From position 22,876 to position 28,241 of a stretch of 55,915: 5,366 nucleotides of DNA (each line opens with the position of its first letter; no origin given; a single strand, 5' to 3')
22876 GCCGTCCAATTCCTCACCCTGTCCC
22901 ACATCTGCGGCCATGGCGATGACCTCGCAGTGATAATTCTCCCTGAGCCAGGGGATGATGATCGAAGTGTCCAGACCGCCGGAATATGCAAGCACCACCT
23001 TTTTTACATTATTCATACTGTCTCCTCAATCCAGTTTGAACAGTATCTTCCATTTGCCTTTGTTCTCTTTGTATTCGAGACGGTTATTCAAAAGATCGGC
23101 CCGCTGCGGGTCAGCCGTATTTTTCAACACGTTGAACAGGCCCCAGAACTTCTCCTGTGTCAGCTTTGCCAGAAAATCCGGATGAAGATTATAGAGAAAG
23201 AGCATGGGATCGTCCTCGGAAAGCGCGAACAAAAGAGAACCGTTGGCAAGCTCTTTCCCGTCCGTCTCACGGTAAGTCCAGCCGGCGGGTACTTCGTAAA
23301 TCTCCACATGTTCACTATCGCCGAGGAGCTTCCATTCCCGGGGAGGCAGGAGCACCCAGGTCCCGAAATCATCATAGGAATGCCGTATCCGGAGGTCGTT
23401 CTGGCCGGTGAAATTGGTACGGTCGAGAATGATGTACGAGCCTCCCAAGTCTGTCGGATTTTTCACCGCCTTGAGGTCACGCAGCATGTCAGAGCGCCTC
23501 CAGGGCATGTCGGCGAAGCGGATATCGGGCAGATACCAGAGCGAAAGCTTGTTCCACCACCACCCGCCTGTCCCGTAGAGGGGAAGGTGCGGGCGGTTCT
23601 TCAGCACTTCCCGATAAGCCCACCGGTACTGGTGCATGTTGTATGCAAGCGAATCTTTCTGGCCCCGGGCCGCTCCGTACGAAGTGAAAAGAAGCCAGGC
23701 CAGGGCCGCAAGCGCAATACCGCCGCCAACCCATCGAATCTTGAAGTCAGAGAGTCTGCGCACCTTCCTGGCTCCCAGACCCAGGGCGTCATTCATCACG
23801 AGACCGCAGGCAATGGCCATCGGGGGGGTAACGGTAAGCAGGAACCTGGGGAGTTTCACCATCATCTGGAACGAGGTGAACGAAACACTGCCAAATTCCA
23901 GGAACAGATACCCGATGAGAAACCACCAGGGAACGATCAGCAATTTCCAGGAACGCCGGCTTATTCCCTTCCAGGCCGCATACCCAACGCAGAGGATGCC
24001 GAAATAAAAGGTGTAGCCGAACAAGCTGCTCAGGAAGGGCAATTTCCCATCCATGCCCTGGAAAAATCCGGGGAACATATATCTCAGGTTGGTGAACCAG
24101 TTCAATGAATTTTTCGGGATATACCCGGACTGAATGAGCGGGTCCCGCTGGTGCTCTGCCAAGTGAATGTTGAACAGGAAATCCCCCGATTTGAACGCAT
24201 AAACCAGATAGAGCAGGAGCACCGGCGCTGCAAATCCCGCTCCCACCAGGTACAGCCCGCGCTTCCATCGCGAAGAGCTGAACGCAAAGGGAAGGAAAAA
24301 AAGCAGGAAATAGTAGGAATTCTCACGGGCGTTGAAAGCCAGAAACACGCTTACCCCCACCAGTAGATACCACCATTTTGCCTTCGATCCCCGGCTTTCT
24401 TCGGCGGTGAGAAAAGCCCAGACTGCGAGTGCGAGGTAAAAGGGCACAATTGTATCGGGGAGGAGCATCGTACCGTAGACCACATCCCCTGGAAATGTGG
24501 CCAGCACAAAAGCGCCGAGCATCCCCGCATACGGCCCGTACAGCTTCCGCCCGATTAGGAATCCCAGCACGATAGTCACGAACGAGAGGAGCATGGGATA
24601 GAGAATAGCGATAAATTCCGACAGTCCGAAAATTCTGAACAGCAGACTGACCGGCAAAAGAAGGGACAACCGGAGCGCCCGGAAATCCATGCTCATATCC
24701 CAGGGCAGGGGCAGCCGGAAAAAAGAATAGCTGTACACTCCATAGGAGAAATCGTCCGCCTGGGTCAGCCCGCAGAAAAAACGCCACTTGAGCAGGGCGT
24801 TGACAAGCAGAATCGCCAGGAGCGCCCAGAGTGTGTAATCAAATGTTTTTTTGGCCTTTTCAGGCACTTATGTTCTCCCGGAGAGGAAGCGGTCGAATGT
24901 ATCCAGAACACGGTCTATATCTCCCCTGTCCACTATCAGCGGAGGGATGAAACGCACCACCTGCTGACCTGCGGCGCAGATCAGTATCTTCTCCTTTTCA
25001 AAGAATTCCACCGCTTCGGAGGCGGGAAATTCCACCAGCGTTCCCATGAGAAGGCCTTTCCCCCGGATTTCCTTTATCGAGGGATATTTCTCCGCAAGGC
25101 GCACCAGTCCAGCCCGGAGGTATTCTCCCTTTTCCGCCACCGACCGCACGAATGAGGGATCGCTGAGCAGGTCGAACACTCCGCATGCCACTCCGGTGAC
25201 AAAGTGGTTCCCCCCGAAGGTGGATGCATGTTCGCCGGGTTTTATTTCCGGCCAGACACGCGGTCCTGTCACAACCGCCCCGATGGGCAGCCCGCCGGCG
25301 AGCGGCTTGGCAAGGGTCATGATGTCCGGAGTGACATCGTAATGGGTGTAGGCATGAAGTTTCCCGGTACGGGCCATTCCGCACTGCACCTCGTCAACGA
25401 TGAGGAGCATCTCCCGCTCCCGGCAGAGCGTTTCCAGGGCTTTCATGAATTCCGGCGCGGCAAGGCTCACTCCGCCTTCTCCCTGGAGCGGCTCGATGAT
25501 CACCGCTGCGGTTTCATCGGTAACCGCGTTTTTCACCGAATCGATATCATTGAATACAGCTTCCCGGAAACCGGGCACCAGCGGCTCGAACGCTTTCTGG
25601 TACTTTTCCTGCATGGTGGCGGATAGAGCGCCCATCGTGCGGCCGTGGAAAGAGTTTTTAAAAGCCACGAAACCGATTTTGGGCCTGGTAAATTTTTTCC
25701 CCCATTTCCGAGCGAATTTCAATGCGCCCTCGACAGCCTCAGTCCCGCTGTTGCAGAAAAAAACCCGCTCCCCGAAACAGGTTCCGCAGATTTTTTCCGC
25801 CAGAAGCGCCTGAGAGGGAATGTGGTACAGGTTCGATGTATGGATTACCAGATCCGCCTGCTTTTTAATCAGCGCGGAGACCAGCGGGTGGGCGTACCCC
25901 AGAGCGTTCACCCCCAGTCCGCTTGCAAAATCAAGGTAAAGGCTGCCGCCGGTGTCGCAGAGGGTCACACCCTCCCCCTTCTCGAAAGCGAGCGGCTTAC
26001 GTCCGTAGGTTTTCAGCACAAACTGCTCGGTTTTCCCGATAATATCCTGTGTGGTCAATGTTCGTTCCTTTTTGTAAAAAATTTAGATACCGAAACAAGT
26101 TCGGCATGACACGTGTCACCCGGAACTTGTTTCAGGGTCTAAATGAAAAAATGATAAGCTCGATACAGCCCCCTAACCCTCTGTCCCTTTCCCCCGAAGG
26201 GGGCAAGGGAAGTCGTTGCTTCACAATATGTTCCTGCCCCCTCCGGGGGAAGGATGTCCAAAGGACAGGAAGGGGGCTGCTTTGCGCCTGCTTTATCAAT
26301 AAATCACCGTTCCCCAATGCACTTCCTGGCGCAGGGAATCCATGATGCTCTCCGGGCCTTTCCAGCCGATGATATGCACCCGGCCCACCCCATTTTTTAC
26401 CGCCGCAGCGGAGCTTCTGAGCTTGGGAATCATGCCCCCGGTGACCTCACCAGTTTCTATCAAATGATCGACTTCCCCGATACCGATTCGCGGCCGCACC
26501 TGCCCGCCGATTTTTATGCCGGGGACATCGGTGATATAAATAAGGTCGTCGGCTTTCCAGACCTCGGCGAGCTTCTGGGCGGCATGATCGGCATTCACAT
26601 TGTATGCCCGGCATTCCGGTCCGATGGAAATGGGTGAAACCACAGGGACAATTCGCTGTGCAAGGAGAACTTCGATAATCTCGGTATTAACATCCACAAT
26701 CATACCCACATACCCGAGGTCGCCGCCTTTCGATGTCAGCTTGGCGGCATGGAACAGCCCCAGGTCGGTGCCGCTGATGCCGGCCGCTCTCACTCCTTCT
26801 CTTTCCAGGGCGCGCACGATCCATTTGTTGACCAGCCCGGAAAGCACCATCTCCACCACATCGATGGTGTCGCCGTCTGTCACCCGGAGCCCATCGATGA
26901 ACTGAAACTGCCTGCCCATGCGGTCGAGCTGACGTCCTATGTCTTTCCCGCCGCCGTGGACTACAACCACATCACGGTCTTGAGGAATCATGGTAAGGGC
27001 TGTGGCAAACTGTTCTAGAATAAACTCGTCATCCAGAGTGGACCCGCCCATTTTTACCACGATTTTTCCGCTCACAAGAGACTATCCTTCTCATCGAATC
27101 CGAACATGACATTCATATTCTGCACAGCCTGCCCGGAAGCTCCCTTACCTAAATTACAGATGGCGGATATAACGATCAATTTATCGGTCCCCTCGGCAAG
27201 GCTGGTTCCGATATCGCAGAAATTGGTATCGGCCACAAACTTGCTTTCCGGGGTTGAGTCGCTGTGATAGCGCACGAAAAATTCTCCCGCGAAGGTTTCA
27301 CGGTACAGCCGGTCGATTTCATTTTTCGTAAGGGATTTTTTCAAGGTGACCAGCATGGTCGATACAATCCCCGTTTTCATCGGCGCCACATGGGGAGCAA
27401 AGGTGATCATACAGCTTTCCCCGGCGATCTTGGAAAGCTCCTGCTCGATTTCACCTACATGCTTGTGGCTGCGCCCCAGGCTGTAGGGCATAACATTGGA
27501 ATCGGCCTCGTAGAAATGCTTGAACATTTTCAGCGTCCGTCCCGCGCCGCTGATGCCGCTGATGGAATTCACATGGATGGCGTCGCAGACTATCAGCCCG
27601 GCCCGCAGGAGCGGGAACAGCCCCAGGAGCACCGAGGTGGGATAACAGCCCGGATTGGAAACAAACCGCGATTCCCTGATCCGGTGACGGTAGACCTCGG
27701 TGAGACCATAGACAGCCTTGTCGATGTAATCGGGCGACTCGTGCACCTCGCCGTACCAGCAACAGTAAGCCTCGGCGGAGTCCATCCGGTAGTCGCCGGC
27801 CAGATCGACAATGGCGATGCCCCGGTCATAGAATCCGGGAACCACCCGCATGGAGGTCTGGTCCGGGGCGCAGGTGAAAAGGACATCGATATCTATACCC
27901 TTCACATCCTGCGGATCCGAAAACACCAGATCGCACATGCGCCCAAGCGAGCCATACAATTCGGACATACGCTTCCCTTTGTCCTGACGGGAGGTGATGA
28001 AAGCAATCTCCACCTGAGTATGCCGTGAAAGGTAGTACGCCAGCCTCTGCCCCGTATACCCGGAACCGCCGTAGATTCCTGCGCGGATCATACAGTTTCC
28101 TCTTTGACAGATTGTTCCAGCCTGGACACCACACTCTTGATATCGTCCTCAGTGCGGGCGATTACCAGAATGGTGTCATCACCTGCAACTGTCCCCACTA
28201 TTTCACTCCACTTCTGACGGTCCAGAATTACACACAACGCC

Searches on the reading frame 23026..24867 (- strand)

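Call 80: search_protein_families(library=pfam, proteins=[window:23026-24867:-], max_evalue=0.00001)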
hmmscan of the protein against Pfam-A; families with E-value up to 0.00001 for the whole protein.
window:23026-24867:- (613 aa): 1 family
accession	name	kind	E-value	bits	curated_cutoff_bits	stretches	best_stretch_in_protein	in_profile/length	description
PF13231.12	PMT_2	-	7.1e-13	49.5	26.1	1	74-214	11-151/160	Dolichyl-phosphate-mannose-protein mannosyltransferase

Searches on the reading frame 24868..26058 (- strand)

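Call 80: search_protein_families(library=pfam, proteins=[window:24868-26058:-], max_evalue=0.00001)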
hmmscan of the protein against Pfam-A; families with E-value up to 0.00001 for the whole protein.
window:24868-26058:- (396 aa): 1 family
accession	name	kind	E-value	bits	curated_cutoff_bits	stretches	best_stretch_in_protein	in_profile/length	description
PF00202.27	Aminotran_3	-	1.5e-108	363.5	30.5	1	22-391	10-402/403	Aminotransferase class-III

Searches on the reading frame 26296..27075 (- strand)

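Call 80: search_protein_families(library=pfam, proteins=[window:26296-27075:-], max_evalue=0.00001)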
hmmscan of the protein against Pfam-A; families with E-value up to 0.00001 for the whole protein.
window:26296-27075:- (259 aa): 1 family
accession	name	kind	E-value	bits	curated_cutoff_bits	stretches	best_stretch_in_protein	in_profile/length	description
PF00696.33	AA_kinase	-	7e-37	127.8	24.9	1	4-236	2-233/234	Amino acid kinase family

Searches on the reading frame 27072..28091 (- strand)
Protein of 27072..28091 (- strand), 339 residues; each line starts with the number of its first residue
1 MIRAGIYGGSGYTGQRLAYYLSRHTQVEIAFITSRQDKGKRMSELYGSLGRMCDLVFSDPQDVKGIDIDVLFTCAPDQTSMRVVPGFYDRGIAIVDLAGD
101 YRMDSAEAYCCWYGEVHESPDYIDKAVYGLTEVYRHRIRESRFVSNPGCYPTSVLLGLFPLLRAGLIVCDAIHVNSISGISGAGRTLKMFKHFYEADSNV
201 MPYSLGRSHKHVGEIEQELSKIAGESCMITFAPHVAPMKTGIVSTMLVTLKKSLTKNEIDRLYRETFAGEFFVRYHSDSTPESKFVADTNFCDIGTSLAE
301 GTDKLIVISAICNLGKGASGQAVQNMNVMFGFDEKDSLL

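Call 80: search_protein_families(library=pfam, proteins=[window:27072-28091:-], max_evalue=0.00001)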
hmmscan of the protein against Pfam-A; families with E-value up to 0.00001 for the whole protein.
window:27072-28091:- (339 aa): 3 families
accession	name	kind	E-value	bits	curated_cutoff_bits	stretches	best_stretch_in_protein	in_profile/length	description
PF22698.1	Semialdhyde_dhC_1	-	7.1e-50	169.5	27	1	149-313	1-165/165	Semialdehyde dehydrogenase, dimerisation domain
PF01118.30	Semialdhyde_dh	-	1.1e-27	97.3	26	1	4-140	2-120/121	Semialdehyde dehydrogenase, NAD binding domain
PF02774.23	Semialdhyde_dhC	-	3.9e-16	60.2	26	1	158-314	1-182/184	Semialdehyde dehydrogenase, dimerisation domain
